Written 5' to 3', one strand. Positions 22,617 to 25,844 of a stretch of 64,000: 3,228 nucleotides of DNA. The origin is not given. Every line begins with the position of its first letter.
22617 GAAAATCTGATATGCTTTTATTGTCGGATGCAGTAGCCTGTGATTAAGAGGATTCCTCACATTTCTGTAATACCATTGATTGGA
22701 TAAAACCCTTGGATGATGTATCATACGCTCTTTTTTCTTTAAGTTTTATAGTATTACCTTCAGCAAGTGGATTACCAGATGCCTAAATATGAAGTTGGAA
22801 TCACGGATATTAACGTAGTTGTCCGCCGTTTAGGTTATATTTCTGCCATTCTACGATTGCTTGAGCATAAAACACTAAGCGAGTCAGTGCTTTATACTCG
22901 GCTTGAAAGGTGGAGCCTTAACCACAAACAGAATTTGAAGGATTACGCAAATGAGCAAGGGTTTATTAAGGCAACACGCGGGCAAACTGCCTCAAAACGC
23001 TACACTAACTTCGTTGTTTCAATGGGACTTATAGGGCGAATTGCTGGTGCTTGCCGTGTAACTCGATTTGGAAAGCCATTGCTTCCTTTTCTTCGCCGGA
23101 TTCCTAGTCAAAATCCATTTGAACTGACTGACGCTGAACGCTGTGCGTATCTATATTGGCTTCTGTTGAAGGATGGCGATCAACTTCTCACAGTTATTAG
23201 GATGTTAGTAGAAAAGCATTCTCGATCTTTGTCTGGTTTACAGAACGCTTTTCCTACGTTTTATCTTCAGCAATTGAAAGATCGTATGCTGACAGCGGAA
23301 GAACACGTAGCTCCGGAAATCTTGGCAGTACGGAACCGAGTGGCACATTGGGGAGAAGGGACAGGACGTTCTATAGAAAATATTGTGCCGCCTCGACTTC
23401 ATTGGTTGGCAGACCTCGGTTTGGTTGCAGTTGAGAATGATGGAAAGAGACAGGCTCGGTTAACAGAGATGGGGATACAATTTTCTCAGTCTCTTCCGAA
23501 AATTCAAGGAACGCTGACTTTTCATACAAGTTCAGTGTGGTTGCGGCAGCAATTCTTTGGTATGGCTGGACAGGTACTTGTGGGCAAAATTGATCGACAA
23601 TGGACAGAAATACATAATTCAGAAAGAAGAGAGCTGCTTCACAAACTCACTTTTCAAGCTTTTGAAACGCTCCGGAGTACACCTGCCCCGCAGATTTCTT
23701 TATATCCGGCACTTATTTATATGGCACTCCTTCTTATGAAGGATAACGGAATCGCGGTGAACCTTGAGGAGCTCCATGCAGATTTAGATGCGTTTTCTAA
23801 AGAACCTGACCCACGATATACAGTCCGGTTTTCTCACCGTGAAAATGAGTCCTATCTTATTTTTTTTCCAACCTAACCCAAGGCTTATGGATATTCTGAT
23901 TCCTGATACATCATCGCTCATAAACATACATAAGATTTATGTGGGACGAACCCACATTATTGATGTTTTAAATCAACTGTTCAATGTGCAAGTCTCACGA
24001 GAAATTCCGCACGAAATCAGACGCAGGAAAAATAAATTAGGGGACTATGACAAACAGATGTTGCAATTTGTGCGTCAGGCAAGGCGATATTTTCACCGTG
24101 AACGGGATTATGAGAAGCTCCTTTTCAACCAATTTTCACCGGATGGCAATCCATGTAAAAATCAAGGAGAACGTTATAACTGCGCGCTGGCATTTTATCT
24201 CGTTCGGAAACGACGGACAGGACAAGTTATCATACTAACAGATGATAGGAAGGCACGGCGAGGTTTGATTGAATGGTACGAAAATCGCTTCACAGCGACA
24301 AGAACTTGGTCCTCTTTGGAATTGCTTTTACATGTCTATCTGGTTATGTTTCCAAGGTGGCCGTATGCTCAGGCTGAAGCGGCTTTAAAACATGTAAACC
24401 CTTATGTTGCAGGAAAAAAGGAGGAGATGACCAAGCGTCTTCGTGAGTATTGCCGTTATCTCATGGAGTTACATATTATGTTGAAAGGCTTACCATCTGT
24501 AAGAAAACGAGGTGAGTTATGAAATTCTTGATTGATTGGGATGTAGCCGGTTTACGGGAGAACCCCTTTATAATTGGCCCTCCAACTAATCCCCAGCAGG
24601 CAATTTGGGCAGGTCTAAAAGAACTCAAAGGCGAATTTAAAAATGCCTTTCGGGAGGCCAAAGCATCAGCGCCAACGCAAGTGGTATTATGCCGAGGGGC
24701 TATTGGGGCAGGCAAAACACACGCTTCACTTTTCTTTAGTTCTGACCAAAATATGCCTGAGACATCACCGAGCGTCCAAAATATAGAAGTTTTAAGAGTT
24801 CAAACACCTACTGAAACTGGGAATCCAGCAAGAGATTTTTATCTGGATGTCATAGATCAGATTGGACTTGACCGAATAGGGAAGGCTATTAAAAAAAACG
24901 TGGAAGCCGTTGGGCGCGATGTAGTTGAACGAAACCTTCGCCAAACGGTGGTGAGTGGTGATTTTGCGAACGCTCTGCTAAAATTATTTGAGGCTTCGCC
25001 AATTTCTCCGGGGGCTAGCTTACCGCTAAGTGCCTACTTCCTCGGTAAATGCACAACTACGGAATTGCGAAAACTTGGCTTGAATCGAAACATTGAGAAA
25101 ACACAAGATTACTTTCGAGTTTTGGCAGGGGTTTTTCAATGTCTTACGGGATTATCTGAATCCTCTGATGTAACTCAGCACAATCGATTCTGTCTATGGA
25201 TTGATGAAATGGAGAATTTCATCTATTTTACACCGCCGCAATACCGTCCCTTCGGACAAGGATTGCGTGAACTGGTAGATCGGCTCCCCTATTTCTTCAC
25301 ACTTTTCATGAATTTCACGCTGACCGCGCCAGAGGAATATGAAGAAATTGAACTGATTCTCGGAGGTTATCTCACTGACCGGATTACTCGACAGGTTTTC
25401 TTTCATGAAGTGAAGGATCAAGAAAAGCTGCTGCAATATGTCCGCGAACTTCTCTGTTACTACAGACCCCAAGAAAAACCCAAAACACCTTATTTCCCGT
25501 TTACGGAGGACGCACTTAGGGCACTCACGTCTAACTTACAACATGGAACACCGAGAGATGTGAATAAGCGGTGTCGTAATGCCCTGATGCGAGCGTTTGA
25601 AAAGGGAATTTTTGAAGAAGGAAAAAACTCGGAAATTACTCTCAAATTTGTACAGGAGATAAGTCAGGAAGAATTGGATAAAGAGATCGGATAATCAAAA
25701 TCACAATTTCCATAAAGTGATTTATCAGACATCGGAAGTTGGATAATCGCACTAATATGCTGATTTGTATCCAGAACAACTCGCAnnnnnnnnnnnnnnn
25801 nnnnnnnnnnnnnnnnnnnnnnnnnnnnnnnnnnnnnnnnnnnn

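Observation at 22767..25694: Uncharacterised three-gene operon (369-aa unknown, PIN-like 211 aa, P-loop NTPase 391 aa) divergent from the Ssp-like module: candidate effector or new defense system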

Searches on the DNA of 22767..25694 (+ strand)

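Call 9: search_dna_similar(query=window:22767-25694:+, collection=ecoli_genomes, mode=near, max_rows=15)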
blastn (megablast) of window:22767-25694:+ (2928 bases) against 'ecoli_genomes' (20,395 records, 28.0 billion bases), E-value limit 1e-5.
No match.
